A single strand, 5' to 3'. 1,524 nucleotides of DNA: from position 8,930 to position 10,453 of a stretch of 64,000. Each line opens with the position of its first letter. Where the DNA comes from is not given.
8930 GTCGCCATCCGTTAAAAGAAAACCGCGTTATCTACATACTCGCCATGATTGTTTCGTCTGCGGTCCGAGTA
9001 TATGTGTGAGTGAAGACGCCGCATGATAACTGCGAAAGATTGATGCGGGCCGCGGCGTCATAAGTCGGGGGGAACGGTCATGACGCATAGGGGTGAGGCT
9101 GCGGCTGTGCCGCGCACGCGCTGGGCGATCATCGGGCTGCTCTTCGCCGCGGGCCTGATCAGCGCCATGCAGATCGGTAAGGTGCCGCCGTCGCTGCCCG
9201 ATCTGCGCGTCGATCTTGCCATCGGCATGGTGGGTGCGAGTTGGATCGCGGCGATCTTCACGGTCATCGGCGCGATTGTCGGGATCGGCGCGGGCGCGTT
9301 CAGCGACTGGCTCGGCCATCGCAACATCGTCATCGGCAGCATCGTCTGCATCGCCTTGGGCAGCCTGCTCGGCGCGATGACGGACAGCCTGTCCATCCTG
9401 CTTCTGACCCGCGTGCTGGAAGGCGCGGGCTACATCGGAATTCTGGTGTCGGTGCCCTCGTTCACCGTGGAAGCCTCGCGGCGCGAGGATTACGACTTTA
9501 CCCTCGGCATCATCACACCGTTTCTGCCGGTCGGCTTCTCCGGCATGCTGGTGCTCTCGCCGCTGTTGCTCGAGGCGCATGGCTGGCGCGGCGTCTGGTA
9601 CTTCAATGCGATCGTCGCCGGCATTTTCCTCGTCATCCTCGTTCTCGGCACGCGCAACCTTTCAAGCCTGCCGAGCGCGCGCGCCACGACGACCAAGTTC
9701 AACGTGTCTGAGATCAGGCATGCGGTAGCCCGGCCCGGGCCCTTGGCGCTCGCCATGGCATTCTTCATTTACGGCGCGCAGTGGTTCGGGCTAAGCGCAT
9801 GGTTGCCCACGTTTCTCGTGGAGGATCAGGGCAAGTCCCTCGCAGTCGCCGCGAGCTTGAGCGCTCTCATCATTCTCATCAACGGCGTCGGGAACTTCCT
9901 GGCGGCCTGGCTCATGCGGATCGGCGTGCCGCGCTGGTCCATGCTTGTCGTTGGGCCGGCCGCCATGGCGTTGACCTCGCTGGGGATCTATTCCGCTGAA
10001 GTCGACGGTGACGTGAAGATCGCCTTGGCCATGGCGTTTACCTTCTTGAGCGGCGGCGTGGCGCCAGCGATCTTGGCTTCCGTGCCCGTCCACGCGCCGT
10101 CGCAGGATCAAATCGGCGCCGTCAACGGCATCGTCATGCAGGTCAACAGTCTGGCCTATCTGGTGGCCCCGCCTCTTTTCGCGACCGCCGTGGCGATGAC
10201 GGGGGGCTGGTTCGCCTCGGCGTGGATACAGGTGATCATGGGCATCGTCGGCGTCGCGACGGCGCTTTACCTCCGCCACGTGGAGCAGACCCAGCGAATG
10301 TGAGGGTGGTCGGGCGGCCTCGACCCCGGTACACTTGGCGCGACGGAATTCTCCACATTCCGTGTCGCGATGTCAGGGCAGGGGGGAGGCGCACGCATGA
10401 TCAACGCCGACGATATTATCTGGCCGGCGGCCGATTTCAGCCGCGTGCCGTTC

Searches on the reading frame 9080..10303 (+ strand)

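Call 54: search_protein_families(library=pfam, proteins=[window:9080-10303:+], max_evalue=0.00001)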
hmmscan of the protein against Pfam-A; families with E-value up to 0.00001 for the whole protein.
window:9080-10303:+ (407 aa): 1 family
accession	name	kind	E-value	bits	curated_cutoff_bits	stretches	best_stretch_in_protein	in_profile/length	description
PF07690.21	MFS_1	-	4.7e-35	121.6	33.4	1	21-364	1-347/347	Major Facilitator Superfamily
